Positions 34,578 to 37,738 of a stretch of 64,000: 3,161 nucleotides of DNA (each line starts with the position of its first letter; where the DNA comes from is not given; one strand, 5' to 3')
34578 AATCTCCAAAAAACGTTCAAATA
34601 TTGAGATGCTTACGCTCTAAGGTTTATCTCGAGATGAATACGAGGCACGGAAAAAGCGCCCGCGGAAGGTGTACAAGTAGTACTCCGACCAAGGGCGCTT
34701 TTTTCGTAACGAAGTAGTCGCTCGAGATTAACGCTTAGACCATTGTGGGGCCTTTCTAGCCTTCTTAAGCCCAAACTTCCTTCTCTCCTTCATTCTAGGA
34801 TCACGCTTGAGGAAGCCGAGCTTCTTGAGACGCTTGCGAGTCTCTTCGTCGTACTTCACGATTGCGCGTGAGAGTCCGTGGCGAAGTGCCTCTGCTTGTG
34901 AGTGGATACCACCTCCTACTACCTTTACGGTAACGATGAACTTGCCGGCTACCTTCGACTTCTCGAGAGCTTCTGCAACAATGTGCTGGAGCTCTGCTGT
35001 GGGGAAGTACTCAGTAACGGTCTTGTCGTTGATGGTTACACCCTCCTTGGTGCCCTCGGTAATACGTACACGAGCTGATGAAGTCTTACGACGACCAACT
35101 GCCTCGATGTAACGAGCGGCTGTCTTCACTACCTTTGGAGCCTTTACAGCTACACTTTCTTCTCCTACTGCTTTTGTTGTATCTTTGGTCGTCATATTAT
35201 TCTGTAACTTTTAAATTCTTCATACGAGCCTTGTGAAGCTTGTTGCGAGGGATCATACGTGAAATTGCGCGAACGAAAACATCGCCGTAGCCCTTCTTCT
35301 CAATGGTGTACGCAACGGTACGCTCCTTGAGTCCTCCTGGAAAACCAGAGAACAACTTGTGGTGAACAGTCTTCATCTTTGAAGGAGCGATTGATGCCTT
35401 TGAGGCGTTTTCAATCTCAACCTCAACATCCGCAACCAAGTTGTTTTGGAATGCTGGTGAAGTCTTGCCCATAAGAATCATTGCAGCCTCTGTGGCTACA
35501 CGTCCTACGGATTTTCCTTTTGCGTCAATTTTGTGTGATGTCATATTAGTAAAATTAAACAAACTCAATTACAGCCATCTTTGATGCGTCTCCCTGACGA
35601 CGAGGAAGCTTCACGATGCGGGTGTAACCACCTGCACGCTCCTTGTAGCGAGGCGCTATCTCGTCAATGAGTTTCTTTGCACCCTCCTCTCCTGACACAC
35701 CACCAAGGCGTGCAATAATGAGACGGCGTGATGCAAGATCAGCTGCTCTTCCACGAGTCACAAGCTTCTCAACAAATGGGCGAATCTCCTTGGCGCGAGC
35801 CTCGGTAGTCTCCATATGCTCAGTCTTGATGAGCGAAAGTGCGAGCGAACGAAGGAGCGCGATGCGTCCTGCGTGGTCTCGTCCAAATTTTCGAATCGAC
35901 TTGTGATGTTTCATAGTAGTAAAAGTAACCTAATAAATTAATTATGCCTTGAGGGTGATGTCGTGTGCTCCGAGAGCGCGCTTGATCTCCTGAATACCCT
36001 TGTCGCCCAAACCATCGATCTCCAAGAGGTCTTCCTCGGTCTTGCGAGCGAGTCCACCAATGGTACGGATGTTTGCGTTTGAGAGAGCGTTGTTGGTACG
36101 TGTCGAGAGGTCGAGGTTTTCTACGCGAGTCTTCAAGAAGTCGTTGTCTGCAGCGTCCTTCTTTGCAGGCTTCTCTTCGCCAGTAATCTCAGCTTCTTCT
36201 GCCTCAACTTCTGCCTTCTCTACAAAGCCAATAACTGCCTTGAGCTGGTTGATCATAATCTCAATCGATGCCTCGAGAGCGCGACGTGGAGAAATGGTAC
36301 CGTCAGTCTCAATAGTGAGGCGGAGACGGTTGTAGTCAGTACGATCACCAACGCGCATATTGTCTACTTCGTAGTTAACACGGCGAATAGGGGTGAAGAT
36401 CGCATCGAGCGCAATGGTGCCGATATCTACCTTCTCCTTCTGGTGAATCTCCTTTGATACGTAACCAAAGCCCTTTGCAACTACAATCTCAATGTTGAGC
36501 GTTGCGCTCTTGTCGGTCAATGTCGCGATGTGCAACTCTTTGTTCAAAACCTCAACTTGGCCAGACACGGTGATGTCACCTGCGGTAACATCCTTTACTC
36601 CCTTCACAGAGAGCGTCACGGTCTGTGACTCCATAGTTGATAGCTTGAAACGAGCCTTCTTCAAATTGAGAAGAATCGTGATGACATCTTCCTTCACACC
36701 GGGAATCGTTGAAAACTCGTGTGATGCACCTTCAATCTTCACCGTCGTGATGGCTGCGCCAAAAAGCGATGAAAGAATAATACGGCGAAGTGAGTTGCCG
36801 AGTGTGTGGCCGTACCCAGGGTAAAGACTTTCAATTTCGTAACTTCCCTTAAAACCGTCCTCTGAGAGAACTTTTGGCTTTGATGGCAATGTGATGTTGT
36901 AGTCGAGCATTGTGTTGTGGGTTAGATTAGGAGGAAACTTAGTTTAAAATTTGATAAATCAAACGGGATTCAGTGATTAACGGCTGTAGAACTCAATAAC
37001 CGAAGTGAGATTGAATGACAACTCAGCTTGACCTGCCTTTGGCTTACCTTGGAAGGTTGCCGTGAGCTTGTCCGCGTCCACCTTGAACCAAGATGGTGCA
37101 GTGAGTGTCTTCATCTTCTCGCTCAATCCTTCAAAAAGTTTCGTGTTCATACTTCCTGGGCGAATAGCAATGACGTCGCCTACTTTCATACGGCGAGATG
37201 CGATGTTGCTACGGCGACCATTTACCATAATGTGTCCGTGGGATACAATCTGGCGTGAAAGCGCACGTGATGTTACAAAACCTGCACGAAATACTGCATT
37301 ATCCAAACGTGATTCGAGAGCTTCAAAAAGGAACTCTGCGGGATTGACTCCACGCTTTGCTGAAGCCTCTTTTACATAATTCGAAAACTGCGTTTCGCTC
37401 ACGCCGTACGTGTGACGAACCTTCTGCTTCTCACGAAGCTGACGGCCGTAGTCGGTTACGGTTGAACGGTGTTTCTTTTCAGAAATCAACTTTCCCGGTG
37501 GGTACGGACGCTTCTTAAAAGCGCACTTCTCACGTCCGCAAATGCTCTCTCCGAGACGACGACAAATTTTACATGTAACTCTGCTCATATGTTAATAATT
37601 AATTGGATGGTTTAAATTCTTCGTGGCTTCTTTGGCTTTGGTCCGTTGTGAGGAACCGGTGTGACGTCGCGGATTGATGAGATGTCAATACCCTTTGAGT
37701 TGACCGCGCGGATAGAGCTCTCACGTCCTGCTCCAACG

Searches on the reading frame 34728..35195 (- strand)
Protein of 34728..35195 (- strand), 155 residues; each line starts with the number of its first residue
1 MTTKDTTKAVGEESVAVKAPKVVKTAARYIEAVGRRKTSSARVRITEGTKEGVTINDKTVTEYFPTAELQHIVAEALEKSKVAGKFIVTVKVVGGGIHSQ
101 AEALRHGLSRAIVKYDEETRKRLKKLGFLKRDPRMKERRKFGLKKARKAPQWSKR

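Call 8: search_protein_families(library=pfam, proteins=[window:34728-35195:-], max_evalue=0.01)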
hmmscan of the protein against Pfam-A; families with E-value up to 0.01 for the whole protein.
window:34728-35195:- (155 aa): 1 family
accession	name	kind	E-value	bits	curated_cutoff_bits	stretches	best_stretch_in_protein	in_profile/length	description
PF00380.25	Ribosomal_S9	-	2.1e-40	138.4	22.5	1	34-155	1-121/121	Ribosomal protein S9/S16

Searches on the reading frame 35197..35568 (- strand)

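Call 8: search_protein_families(library=pfam, proteins=[window:35197-35568:-], max_evalue=0.01)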
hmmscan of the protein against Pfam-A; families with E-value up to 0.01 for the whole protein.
window:35197-35568:- (123 aa): 1 family
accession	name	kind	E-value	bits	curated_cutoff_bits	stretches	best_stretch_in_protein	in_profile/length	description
PF00572.24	Ribosomal_L13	-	3.1e-23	82.6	23.8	1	11-121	3-112/119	Ribosomal protein L13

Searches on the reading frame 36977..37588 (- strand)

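Call 98: search_protein_families(library=pfam, proteins=[window:36977-37588:-], max_evalue=0.001)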
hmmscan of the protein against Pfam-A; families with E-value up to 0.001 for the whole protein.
window:36977-37588:- (203 aa): 2 families
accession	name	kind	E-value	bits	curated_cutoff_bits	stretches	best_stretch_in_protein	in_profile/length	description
PF00163.24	Ribosomal_S4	-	5.4e-21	75.6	23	1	5-83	6-87/95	Ribosomal protein S4/S9 N-terminal domain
PF01479.30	S4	-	7.7e-14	51.6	22.8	1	94-140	2-48/48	S4 domain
